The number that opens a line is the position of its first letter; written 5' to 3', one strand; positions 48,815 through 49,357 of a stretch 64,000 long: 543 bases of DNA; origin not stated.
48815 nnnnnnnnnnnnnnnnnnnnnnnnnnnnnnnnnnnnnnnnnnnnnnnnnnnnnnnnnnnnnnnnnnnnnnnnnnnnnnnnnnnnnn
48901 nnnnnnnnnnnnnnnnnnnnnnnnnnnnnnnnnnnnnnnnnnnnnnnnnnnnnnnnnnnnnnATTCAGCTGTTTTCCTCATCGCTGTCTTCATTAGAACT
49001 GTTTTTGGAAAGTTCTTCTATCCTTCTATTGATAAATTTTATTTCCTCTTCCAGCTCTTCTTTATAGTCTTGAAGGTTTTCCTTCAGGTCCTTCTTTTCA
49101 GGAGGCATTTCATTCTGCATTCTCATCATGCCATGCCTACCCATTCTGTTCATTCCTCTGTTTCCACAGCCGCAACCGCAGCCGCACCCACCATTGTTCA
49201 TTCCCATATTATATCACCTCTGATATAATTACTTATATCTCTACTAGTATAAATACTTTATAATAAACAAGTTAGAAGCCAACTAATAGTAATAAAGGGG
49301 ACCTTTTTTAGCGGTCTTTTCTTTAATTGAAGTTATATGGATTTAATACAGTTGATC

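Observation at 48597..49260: PadR regulator co-transcribed with an upstream (Gly-Cys)n / Met-rich mini-protein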

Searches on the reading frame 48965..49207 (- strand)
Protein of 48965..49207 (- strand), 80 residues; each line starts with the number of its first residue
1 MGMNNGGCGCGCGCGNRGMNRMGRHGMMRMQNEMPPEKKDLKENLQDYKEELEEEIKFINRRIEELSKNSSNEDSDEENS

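Call 3: search_protein_families(library=pfam, proteins=[window:48965-49207:-], max_evalue=1)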
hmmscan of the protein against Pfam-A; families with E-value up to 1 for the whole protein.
window:48965-49207:- (80 aa): 11 families
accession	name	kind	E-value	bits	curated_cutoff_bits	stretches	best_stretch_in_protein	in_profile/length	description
PF17253.7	DUF5320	-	4.2e-07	31.5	27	1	4-66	33-99/99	Family of unknown function (DUF5320)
PF08336.16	P4Ha_N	-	0.00088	19.5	25.3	1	39-78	13-52/135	Prolyl 4-Hydroxylase alpha-subunit, N-terminal region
PF01920.25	Prefoldin_2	-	0.02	15.3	27.6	1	37-70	59-92/106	Prefoldin subunit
PF18219.6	SidC_N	-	0.023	14.1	25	1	37-68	56-86/465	SidC N-terminal domain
PF15466.11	DUF4635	-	0.041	13.8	27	1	39-67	89-117/134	Domain of unknown function (DUF4635)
PF04799.18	Fzo_mitofusin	-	0.055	13.4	27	1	29-72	94-137/161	fzo-like conserved region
PF07889.17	DUF1664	-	0.081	13.4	34.6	1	24-71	36-83/124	Protein of unknown function (DUF1664)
PF20042.4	DUF6444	-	0.083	14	27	1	39-75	19-53/85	Family of unknown function (DUF6444)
PF03961.19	FapA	-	0.25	11.4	31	1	31-73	187-229/272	Flagellar Assembly Protein A beta solenoid domain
PF19668.4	DUF6171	-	0.29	12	27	1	33-60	11-36/80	Family of unknown function (DUF6171)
PF12732.12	YtxH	-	0.96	10.4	37.5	0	39-71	28-60/71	YtxH-like protein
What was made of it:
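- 48965..49207 (-): Small ORF, 80 aa. It is DUF5320-like, with a Cys/Met/Gly-rich disordered N-terminus and a single coiled-coil helix. Pfam PF17253 at 31.5 bits against a cut-off of 27 (call 3).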

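Call 4: search_protein_families(library=ncbifam, proteins=[window:48965-49207:-], max_evalue=1)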
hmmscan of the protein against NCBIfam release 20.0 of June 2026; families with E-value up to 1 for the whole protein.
window:48965-49207:- (80 aa): 3 families
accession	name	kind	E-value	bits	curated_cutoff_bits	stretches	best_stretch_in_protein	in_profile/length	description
NF007091.2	PRK09545.1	equivalog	0.025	13.8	268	1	29-66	170-207/318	zinc ABC transporter substrate-binding protein ZnuA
NF050799.1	TA_anti_VapB_Sulfo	equivalog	0.098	13.2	60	1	39-77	8-47/69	type II toxin-antitoxin system VapB family antitoxin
NF033542.1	transpos_IS110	equivalog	0.14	11.3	140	1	19-72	160-216/343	IS110 family RNA-guided transposase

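Call 6: find_homologous_proteins(query=window:48965-49207:-, max_evalue=0.01)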
Query window:48965-49207:- (80 aa): 10 proteins with E <= 0.01 among 37 candidates.
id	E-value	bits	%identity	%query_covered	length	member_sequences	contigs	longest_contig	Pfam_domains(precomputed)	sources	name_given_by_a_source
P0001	4.9e-45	169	100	100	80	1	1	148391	PF17253.8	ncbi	ncbi:MAG: DUF5320 domain-containing protein [Candidatus Parvarchaeum sp.]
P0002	3.5e-37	144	92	83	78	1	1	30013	PF17253.8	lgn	-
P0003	3.5e-32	128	80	83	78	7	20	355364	PF17253.8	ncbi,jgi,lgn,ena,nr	ncbi:MAG: hypothetical protein M1322_03350 [Candidatus Parvarchaeota archaeon]|jgi:hypothetical prot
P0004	3.5e-32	128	84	85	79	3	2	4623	PF17253.8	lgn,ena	-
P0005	1.3e-28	117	82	69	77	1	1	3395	-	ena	-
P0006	8.8e-27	111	75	86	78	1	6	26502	-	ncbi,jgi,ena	jgi:hypothetical protein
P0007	1.2e-24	104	71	100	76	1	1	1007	-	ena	-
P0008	1.6e-20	91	81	78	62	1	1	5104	-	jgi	-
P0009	4.0e-19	86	79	59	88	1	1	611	-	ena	-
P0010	1.5e-6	46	92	30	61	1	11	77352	-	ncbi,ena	-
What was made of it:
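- Closest known: Pfam PF17253. Same: NCBI names the identical protein accordingly (call 6).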

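Call 9: find_encoding_contigs(protein=P0003, flank=4000, max_places=4)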
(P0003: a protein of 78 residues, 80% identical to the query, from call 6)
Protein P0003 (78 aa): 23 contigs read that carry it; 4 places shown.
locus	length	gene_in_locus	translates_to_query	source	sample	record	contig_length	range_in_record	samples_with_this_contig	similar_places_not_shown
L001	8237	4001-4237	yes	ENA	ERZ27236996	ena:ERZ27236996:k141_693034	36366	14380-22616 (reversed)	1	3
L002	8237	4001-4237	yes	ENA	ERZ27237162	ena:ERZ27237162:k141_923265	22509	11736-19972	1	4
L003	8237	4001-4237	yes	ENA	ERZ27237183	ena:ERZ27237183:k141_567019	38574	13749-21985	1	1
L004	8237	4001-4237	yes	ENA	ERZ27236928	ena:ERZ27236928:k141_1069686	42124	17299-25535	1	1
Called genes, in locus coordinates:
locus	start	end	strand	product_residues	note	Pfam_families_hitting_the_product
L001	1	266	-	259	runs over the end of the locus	PF13419:HAD_2 (faint)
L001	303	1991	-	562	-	PF00749:tRNA-synt_1c, PF03950:tRNA-synt_1c_C, PF20974:tRNA-synt_1c_C2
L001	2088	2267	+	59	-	-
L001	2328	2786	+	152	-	-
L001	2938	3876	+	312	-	-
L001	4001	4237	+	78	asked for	PF17253:DUF5320 (weak)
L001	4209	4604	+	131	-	PF03551:PadR, PF13601:HTH_34 (weak)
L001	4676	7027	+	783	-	PF01326:PPDK_N, PF00391:PEP-utilizers, PF02896:PEP-utilizers_C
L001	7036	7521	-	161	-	PF07884:VKOR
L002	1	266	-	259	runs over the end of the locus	PF13419:HAD_2 (faint)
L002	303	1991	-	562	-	PF00749:tRNA-synt_1c, PF03950:tRNA-synt_1c_C, PF20974:tRNA-synt_1c_C2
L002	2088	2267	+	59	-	-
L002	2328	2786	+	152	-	-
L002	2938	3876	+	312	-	-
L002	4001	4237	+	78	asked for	PF17253:DUF5320 (weak)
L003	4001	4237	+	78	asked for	PF17253:DUF5320 (weak)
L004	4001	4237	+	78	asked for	PF17253:DUF5320 (weak)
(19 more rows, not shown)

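Call 10: find_encoding_contigs(protein=P0006, flank=4000, max_places=3)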
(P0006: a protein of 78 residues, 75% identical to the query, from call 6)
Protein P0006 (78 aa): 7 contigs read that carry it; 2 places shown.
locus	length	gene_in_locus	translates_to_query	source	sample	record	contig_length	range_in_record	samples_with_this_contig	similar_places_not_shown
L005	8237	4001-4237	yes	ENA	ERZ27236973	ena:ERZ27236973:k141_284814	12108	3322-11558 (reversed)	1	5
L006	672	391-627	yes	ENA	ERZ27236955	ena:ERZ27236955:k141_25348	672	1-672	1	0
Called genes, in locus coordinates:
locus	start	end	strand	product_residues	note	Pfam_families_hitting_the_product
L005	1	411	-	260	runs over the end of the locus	PF13419:HAD_2 (faint)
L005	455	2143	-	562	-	PF00749:tRNA-synt_1c, PF03950:tRNA-synt_1c_C, PF20974:tRNA-synt_1c_C2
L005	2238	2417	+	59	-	-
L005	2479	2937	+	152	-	-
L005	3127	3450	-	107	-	-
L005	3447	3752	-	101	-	-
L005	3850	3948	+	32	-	-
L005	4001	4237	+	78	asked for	-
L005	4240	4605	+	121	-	PF03551:PadR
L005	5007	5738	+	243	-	PF00303:Thymidylat_synt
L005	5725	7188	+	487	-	PF06508:QueC, PF01725:Ham1p_like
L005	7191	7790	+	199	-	PF13207:AAA_17 (weak)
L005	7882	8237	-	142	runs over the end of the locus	PF05168:HEPN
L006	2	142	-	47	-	?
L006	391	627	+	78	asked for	-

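Call 28: find_homologous_proteins(query=A3, max_evalue=0.001)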
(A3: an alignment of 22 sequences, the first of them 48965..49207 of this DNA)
Query A3 (22 sequences) (80 aa, profile of the alignment): 121 proteins with E <= 0.001 among 4853 candidates; the best 120 are listed.
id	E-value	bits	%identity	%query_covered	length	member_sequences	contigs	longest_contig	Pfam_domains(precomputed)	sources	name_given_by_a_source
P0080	9.0e-20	88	33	79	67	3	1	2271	-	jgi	jgi:hypothetical protein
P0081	9.7e-19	85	43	66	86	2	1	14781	-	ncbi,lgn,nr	ncbi:MAG: hypothetical protein M1544_02540 [Candidatus Marsarchaeota archaeon]|nr:hypothetical prote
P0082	9.9e-19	85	34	80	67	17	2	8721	-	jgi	jgi:hypothetical protein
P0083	1.5e-18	84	41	40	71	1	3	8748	-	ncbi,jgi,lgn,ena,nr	ncbi:MAG TPA: hypothetical protein VLV18_02250 [Terriglobales bacterium]|nr:hypothetical protein [Te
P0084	1.5e-18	84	35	83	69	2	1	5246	-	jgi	jgi:hypothetical protein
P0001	2.2e-18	84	100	100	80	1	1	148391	PF17253.8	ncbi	ncbi:MAG: DUF5320 domain-containing protein [Candidatus Parvarchaeum sp.]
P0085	3.3e-18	83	39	41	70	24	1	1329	-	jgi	jgi:hypothetical protein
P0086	3.6e-18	83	40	53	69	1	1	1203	-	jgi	jgi:hypothetical protein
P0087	8.5e-18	82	34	83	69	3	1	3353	-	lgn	-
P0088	1.3e-17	81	35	79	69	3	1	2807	-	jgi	jgi:hypothetical protein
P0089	1.9e-17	81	34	80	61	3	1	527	-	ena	-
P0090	2.1e-17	81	34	69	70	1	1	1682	-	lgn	-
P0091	2.3e-17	81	35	71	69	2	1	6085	-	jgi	jgi:hypothetical protein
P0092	2.3e-17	81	33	54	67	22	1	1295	-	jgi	jgi:hypothetical protein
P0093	2.6e-17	80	32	70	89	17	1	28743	-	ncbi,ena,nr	ncbi:MAG TPA: hypothetical protein VJ643_06230 [Nitrososphaera sp.]|nr:hypothetical protein [Nitroso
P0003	6.5e-17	79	80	83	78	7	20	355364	PF17253.8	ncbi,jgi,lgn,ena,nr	ncbi:MAG: hypothetical protein M1322_03350 [Candidatus Parvarchaeota archaeon]|jgi:hypothetical prot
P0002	1.1e-16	78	92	83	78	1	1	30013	PF17253.8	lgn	-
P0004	2.9e-16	77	84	85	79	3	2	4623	PF17253.8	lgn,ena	-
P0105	5.2e-16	76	32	71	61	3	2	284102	-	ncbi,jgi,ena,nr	ncbi:MAG: DUF5320 domain-containing protein [Nitrososphaerota archaeon]|jgi:prefoldin subunit 5|nr:D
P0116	4.2e-15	73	46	46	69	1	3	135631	PF01920.26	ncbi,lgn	-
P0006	4.3e-15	73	75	86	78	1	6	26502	-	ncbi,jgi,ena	jgi:hypothetical protein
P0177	5.0e-7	47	54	35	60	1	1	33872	-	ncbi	-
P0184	3.3e-6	45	50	28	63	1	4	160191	-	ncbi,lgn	ncbi:MAG: hypothetical protein QXO32_01790 [Candidatus Bathyarchaeia archaeon]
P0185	6.1e-6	44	-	-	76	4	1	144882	-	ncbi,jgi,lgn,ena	ncbi:MAG: hypothetical protein WC614_06430 [bacterium]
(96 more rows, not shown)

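Call 30: find_encoding_contigs(protein=P0185, flank=3000, max_places=3)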
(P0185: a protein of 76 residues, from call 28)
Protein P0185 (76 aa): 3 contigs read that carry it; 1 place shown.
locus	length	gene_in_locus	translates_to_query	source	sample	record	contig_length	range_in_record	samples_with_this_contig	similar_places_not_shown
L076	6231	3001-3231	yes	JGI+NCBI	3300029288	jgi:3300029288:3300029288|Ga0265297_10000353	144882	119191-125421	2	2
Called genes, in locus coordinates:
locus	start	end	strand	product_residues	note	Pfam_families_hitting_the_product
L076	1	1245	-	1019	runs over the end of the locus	PF07719:TPR_2 (faint), PF13414:TPR_11 (faint), PF13428:TPR_14 (faint), PF13431:TPR_17 (faint), PF00990:GGDEF, PF13191:AAA_16, PF17874:TPR_MalT (weak), PF13424:TPR_12, +5 more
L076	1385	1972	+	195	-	PF04542:Sigma70_r2, PF08281:Sigma70_r4_2, PF04545:Sigma70_r4 (weak)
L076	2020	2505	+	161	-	PF13490:zf-HC2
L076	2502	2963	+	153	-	PF13801:Metal_resist, PF07813:LTXXQ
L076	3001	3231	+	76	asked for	-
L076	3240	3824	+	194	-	-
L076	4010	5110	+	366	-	PF13439:Glyco_transf_4 (weak), PF00534:Glycos_transf_1, PF13692:Glyco_trans_1_4, PF13524:Glyco_trans_1_2, PF20706:GT4-conflict (weak)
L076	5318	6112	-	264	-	PF02540:NAD_synthase (weak)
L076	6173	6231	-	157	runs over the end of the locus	PF01252:Peptidase_A8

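Call 31: find_encoding_contigs(protein=P0184, flank=3000, max_places=2)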
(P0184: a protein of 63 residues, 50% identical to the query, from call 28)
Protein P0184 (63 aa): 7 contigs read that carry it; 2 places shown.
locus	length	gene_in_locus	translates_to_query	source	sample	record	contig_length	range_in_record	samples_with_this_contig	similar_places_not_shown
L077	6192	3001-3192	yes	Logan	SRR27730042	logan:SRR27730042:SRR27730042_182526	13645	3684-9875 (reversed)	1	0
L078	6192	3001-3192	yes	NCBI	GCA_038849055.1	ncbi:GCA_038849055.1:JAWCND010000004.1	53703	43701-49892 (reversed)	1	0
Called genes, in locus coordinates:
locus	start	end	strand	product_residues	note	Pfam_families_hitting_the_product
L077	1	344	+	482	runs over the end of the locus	PF03951:Gln-synt_N, PF00120:Gln-synt_C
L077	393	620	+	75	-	PF01037:AsnC_trans_reg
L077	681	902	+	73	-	PF01037:AsnC_trans_reg (weak)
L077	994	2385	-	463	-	PF02310:B12-binding, PF04055:Radical_SAM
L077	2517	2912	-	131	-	PF01638:HxlR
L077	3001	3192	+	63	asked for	-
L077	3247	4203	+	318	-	PF00005:ABC_tran, PF13304:AAA_21, PF13732:DrrA1-3_C (faint)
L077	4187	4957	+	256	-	PF01061:ABC2_membrane, PF12698:ABC2_membrane_3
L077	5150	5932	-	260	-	PF04208:MtrA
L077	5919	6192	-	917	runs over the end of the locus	PF00690:Cation_ATPase_N, PF00122:E1-E2_ATPase, PF00702:Hydrolase, PF13246:Cation_ATPase, PF00689:Cation_ATPase_C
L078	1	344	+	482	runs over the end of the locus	PF03951:Gln-synt_N, PF00120:Gln-synt_C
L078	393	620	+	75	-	PF01037:AsnC_trans_reg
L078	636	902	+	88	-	PF01037:AsnC_trans_reg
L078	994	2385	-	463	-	PF02310:B12-binding, PF04055:Radical_SAM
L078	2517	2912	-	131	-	PF01638:HxlR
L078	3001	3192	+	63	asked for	-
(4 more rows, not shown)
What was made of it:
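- Another relative lies next to an HxlR-type regulator (call 31).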

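Call 33: search_solved_structures(query=A3, max_evalue=1)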
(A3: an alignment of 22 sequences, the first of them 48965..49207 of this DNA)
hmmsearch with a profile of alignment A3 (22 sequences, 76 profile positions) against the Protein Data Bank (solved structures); distinct sequences matched with E-value up to 1: 36.
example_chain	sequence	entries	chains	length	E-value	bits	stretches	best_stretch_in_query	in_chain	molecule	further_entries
6nr8_4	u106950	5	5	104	0.0041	20.5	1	33-65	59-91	Prefoldin subunit 4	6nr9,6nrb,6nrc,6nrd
3fx7_A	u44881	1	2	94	0.0068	19.7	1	30-67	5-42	Putative uncharacterized protein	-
7wu7_4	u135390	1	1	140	0.0069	19.7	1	33-65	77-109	Prefoldin subunit 4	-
2gts_A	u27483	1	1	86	0.0074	19.6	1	30-67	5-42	hypothetical protein HP0062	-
9tlt_A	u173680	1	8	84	0.15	15.5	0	38-67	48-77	Sc-apCC-2-KLHL20-4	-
7q1q_A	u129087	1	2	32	0.18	15.2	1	49-69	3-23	Homomer-S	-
6v5j_A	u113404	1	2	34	0.19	15.1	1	40-66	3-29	Coiled-coil Trimer with Glu:Leu:Ala Triad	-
1coi_A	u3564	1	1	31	0.21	15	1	40-65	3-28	COIL-VALD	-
6jfm_A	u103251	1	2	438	0.23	14.8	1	46-70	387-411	Mitofusin-2,Mitofusin-2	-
6jfk_A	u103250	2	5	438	0.24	14.8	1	46-70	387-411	Mitofusin-2,cDNA FLJ57997, highly similar to Transmembrane GTPase MFN2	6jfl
6q22_A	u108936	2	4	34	0.28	14.6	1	40-65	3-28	Coiled-coil Trimer with Glu:Aminobutyric acid:Lys Triad | peptide with Glu:Ala:Lys triad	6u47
3he4_A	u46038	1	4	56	0.32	14.4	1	33-67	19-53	SYNZIP6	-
4zuz_A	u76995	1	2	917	0.33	14.3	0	41-59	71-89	SidC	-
6v50_A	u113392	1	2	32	0.38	14.1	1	48-70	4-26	Coiled-coil Trimer with Glu:Ser:Lys Triad with K7A mutation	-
4trg_A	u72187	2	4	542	0.39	14.1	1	41-59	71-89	SidC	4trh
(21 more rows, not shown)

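Call 46: find_encoding_contigs(protein=P0177, flank=3000, max_places=2)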
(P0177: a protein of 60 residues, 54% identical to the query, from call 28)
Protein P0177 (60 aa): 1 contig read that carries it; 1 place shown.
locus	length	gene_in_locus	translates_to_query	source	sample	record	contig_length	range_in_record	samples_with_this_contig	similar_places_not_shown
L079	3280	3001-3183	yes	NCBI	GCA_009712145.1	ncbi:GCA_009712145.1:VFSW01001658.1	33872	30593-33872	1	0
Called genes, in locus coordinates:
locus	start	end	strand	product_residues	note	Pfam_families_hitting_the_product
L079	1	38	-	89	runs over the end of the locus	PF02686:GatC (weak)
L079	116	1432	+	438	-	PF01336:tRNA_anti-codon (weak), PF00152:tRNA-synt_2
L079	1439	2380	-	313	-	PF02661:Fic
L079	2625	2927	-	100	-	PF03551:PadR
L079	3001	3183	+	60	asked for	-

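Call 54: search_protein_representatives(alignment_id=A4)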
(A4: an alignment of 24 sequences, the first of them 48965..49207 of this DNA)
Query: 24 sequences, 61 profile positions. Proteins with E-value up to 0.001 (for the whole library): 1243; up to 1e-10: 47; up to 1e-30: 0. The best 150 are listed.
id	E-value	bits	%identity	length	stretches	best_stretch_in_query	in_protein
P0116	1.8e-22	94.6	-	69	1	1-59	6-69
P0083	2.7e-20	87.6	-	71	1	4-57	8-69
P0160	4.3e-20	87.0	-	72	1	2-58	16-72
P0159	4.6e-19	83.7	-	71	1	4-57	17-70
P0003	1.4e-17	79.0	-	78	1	3-61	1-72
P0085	1.4e-17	78.9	-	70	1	4-61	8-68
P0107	3.1e-17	77.8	-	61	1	2-58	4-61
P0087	3.5e-16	74.5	-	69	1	4-57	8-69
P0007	3.7e-15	71.2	-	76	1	4-61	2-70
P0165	1.2e-14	69.5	-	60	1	2-56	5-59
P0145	1.3e-14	69.4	-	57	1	5-60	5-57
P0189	1.5e-14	69.3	-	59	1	1-59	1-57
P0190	2.2e-14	68.7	-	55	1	5-57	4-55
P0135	3.7e-14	68.0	-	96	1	2-61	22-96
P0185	1.6e-13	65.9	-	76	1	1-58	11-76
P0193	1.6e-12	62.8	-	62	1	2-57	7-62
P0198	4.6e-12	61.3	-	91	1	4-55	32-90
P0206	3.5e-11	58.5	-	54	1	8-56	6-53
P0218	9.5e-11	57.1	-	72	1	7-56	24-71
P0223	1.6e-10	56.3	-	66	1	3-56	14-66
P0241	5.0e-10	54.7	-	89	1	4-55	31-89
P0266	2.7e-09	52.4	-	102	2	8-57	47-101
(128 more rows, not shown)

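Call 56: search_protein_families(library=pfam, proteins=[P0193, P0198, P0206, P0218, P0223, P0241, P0266, P0105, P0116, P0081], max_evalue=0.01)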
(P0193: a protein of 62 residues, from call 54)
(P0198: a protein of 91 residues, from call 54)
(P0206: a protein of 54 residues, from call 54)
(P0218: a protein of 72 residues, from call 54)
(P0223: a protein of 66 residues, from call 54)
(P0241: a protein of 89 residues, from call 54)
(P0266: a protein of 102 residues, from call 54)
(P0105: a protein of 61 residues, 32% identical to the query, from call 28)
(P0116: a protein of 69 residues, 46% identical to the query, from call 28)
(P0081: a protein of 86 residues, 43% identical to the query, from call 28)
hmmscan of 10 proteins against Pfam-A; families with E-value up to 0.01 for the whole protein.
P0193 (62 aa): 1 family
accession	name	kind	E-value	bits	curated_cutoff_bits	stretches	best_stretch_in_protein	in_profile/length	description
PF21037.2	CCDC138_cc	-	0.0096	16.4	27.1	0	33-60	23-50/59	Coiled-coil-domain-containing protein 138, coiled-coil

P0198 (91 aa): 1 family
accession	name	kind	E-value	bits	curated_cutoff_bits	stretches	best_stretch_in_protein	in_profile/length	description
PF17253.7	DUF5320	-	0.0027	19.3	27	1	9-88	16-99/99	Family of unknown function (DUF5320)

P0206 (54 aa): 0 families

P0218 (72 aa): 0 families

P0223 (66 aa): 0 families

P0241 (89 aa): 1 family
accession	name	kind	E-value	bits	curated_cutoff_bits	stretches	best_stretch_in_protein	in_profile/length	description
PF17253.7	DUF5320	-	0.0086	17.7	27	0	27-88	24-86/99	Family of unknown function (DUF5320)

P0266 (102 aa): 0 families

P0105 (61 aa): 1 family
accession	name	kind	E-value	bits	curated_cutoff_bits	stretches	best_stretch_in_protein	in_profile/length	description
PF01920.25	Prefoldin_2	-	9.6e-05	22.8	27.6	1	23-60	55-92/106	Prefoldin subunit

P0116 (69 aa): 1 family
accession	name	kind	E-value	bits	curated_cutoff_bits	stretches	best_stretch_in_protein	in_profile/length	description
PF01920.25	Prefoldin_2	-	4.2e-06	27.1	27.6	1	26-68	51-93/106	Prefoldin subunit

P0081 (86 aa): 1 family
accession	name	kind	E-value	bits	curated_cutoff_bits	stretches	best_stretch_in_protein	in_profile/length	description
PF17253.7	DUF5320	-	0.00024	22.6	27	1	12-73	35-98/99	Family of unknown function (DUF5320)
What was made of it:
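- On Pfam PF17253 DUF5320: The best were 22.6, 19.3 and 17.7 bits, and several gave no hit or a prefoldin-type coiled-coil hit (call 56).
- Closest known: Pfam PF17253. Different: None of 10 tested reached it, and the best scored 22.6 bits (call 56).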

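Call 60: find_encoding_contigs(protein=P0198, flank=3000, max_places=3)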
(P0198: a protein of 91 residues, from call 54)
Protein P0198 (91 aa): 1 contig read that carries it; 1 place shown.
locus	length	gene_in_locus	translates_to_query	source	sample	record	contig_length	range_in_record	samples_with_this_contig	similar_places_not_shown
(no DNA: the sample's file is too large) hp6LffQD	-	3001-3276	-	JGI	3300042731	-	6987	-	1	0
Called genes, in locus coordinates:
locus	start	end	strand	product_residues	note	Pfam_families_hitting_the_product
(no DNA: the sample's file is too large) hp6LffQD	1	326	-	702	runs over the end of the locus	PF25174:Beta-prop_THOC3, PF23414:Beta-prop_EML_2, PF24814:WD40_Prp19, PF24796:WDR55, PF25168:Beta-prop_WDR36-Utp21_2nd, PF25173:Beta-prop_WDR3_1st, PF23381:Beta-prop_IFT122_1st, PF25175:Beta-prop_WDR5, +9 more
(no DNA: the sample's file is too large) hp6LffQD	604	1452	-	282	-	PF02517:Rce1-like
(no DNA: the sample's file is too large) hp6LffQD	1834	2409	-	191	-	PF14512:TM1586_NiRdase (faint), PF00881:Nitroreductase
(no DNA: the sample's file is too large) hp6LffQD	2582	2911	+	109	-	PF12840:HTH_20, PF01022:HTH_5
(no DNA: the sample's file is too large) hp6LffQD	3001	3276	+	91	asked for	-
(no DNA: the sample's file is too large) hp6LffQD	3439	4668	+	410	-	?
